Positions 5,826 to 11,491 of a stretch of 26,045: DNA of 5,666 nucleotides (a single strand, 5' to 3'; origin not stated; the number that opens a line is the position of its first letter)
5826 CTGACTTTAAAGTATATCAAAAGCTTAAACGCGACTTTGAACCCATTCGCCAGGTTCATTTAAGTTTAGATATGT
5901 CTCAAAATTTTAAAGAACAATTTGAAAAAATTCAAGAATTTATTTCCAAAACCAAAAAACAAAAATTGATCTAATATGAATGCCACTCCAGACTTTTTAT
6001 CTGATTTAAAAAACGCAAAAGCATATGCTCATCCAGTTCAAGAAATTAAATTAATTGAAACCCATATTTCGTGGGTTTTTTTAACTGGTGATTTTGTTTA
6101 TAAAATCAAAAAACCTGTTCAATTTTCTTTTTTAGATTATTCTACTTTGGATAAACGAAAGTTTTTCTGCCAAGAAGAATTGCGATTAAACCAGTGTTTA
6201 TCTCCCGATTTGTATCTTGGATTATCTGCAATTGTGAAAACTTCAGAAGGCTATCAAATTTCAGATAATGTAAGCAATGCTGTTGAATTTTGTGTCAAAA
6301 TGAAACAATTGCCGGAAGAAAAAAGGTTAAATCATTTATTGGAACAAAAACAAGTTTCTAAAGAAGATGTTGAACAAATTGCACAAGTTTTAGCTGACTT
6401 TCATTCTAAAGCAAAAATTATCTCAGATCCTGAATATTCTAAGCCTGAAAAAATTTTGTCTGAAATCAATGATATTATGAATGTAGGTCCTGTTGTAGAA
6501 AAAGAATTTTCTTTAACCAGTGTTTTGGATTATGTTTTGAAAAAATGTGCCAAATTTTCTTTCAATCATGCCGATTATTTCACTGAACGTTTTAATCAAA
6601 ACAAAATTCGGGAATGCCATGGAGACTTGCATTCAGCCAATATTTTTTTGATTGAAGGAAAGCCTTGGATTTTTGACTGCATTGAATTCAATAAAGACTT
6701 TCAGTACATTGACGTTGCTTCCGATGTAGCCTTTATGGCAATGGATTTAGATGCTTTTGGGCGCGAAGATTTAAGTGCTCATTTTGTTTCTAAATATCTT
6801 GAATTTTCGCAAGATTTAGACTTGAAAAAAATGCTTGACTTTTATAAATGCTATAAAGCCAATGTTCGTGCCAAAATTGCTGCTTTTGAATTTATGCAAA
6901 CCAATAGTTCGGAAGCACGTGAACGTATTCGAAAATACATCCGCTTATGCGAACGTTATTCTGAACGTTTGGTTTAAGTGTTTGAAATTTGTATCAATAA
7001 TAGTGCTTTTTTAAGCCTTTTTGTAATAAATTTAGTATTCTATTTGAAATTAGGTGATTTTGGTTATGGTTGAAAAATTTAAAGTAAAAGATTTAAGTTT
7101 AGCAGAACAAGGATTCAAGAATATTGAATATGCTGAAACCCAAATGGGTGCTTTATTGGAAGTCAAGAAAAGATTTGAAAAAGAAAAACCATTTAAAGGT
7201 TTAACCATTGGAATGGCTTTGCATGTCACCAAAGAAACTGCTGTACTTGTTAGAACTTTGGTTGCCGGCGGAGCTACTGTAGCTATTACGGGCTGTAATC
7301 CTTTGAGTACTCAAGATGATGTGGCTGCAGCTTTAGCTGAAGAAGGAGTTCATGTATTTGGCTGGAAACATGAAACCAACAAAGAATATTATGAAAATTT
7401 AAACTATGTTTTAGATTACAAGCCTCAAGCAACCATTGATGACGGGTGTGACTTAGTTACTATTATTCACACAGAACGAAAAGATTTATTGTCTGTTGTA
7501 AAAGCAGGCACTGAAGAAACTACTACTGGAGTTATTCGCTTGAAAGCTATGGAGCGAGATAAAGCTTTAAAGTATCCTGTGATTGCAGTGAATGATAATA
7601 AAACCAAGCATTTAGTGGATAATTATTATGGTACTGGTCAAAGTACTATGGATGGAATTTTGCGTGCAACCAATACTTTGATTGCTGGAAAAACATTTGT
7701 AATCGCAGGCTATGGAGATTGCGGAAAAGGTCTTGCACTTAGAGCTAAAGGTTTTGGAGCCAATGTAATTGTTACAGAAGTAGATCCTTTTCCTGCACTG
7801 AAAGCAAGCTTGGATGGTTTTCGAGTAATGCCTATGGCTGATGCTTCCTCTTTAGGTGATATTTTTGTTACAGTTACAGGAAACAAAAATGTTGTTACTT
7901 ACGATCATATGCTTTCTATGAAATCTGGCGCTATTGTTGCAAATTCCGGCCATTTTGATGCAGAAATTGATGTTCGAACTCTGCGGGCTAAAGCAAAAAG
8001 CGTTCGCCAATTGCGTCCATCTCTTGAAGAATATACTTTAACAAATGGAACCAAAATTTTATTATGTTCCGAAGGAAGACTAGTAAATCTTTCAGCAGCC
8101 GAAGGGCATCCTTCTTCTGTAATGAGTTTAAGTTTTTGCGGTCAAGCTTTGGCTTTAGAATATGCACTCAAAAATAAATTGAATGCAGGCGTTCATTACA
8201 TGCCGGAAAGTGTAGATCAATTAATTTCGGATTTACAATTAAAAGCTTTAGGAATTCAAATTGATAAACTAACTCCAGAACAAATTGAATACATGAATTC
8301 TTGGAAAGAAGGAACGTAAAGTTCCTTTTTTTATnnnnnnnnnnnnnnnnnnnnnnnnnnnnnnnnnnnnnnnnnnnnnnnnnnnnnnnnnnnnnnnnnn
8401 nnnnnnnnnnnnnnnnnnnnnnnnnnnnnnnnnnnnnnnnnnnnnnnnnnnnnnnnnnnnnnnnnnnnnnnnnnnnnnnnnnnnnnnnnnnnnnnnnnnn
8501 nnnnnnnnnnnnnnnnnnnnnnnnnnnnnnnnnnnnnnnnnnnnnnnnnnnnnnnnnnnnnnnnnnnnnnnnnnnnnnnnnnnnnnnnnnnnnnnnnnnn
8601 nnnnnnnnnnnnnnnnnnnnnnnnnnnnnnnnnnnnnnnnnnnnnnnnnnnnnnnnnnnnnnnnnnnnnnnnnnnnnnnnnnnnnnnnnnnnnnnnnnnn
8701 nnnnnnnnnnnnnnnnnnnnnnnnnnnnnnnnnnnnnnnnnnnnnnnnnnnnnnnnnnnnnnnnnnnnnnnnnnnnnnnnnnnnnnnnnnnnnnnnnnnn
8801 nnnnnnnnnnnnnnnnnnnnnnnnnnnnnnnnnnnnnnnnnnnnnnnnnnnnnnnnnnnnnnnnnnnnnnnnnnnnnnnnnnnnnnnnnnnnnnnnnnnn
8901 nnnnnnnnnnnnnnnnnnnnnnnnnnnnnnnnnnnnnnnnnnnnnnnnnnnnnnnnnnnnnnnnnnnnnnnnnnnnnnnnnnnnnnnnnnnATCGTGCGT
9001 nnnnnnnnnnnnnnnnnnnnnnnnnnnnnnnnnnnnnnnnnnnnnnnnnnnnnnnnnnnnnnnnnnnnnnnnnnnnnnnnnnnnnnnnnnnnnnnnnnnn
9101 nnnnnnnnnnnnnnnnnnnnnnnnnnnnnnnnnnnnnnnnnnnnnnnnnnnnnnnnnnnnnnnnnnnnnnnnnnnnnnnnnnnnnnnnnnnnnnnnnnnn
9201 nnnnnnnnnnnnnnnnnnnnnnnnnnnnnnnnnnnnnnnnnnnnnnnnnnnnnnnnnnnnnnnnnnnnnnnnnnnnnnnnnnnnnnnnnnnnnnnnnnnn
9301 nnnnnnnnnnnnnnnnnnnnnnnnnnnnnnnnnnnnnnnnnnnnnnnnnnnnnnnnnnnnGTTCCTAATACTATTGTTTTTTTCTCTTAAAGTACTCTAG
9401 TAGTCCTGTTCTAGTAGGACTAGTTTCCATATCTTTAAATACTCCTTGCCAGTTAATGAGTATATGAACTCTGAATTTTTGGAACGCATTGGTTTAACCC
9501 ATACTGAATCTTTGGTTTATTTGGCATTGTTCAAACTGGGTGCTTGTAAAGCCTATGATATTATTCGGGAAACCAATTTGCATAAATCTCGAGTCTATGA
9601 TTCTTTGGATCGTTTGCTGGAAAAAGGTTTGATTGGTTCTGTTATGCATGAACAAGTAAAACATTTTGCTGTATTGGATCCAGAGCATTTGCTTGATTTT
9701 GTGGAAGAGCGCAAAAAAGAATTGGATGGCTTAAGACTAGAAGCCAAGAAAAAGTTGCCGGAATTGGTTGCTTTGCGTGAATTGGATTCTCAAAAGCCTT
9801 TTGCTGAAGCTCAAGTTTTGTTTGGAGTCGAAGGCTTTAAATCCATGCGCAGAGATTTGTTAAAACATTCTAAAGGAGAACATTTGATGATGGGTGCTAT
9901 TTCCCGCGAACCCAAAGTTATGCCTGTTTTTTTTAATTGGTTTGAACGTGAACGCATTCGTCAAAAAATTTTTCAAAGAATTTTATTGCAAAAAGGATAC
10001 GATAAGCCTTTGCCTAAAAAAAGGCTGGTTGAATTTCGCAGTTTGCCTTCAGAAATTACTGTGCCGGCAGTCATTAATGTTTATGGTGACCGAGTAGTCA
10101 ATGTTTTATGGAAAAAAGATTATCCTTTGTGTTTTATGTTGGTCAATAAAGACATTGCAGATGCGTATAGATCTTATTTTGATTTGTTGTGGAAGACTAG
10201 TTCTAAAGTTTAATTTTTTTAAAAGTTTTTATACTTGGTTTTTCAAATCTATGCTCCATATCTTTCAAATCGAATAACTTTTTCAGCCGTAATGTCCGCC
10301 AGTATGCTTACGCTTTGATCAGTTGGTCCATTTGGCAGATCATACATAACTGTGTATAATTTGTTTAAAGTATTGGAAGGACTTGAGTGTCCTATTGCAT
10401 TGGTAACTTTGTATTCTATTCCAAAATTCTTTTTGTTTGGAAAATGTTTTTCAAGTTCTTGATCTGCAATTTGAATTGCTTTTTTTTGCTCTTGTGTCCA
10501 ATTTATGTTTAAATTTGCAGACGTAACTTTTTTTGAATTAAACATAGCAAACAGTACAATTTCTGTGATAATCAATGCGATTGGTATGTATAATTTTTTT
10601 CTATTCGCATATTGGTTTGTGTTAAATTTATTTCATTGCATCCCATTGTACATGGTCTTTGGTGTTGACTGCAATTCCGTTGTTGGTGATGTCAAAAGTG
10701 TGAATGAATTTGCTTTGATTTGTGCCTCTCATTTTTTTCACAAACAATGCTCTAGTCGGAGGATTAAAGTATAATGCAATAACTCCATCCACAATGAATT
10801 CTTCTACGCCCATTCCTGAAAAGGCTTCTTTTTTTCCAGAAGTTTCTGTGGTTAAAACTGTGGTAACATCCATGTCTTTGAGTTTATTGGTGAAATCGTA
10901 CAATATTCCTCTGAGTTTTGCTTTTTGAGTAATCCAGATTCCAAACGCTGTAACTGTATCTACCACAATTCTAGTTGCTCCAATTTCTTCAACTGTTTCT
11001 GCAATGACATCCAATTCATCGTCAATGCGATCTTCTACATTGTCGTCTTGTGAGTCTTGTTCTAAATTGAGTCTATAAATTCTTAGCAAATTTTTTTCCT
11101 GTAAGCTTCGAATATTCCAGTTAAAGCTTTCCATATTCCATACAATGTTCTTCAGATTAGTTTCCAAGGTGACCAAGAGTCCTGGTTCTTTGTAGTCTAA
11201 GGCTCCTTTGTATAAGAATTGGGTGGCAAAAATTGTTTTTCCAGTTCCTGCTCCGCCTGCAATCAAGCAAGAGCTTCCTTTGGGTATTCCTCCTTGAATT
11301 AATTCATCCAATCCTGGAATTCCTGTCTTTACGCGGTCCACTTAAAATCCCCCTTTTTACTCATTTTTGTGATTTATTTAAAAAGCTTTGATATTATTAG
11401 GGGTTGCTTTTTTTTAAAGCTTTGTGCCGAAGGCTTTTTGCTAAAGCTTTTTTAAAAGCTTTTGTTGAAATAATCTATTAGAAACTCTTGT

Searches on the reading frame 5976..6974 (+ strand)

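Call 105: search_protein_families(library=pfam, max_evalue=0.001, proteins=[window:5976-6974:+])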
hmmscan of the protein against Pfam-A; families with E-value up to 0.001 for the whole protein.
window:5976-6974:+ (333 aa): 2 families
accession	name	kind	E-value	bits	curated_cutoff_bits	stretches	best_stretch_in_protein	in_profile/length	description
PF01636.29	APH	-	0.00034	20.9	23.2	0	123-275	88-226/239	Phosphotransferase enzyme family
PF19974.5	TCAD9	-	0.00077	19.2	40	0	212-258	298-341/429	Ternary complex associated domain 9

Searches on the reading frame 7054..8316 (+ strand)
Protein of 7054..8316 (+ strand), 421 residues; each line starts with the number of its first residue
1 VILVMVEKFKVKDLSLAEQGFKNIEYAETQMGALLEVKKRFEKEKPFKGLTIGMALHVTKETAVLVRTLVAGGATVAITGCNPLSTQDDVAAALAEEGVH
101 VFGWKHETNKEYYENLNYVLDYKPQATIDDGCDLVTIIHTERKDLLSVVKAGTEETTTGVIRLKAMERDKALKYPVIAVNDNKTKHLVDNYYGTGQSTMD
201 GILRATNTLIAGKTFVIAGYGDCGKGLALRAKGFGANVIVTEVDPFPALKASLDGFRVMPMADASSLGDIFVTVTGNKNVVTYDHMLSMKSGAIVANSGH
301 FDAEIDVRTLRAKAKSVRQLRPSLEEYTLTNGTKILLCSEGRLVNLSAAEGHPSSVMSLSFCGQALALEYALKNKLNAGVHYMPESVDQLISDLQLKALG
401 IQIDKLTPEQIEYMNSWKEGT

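Call 105: search_protein_families(library=pfam, max_evalue=0.001, proteins=[window:7054-8316:+])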
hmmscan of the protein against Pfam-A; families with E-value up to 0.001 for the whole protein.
window:7054-8316:+ (421 aa): 4 families
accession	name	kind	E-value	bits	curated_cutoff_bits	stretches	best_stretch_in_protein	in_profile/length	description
PF05221.23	AdoHcyase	-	2.6e-62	211.1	25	2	8-143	1-141/299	S-adenosyl-L-homocysteine hydrolase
PF00670.27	AdoHcyase_NAD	-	2.1e-57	194.2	27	1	190-350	1-161/162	S-adenosyl-L-homocysteine hydrolase, NAD binding domain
PF02826.25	2-Hacid_dh_C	-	5.7e-09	36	25.1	1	208-299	32-127/178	D-isomer specific 2-hydroxyacid dehydrogenase, NAD binding domain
PF07991.19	KARI_N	-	3.2e-05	24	20.6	1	210-301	2-97/165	Acetohydroxy acid isomeroreductase, NADPH-binding domain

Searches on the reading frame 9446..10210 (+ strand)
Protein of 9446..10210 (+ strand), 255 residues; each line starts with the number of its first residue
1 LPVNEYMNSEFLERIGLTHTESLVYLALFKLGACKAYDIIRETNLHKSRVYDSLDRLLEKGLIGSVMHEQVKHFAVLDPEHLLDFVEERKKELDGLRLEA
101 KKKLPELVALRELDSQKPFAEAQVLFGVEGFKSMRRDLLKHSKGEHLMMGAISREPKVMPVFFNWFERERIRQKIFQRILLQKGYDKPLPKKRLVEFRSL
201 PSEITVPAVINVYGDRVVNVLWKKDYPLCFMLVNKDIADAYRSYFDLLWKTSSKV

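Call 17: search_protein_families(library=pfam, max_evalue=0.001, proteins=[window:9446-10210:+])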
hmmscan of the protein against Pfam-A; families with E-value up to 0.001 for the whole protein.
window:9446-10210:+ (255 aa): 1 family
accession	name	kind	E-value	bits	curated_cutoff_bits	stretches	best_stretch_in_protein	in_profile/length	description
PF01978.25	TrmB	-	2.9e-13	49.9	25.6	1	12-79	1-67/68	Sugar-specific transcriptional regulator TrmB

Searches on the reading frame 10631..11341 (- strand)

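Call 17: search_protein_families(library=pfam, max_evalue=0.001, proteins=[window:10631-11341:-])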
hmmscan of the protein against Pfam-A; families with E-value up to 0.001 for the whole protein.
window:10631-11341:- (237 aa): 3 families
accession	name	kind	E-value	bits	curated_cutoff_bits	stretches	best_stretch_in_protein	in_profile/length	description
PF06745.19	ATPase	-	6.9e-65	219.1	26.6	1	4-228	1-229/231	KaiC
PF13481.12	AAA_25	-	4.3e-11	43.2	27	1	2-133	13-155/195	AAA domain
PF03796.21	DnaB_C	-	3e-05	24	27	1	4-79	2-76/255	DnaB-like helicase C terminal domain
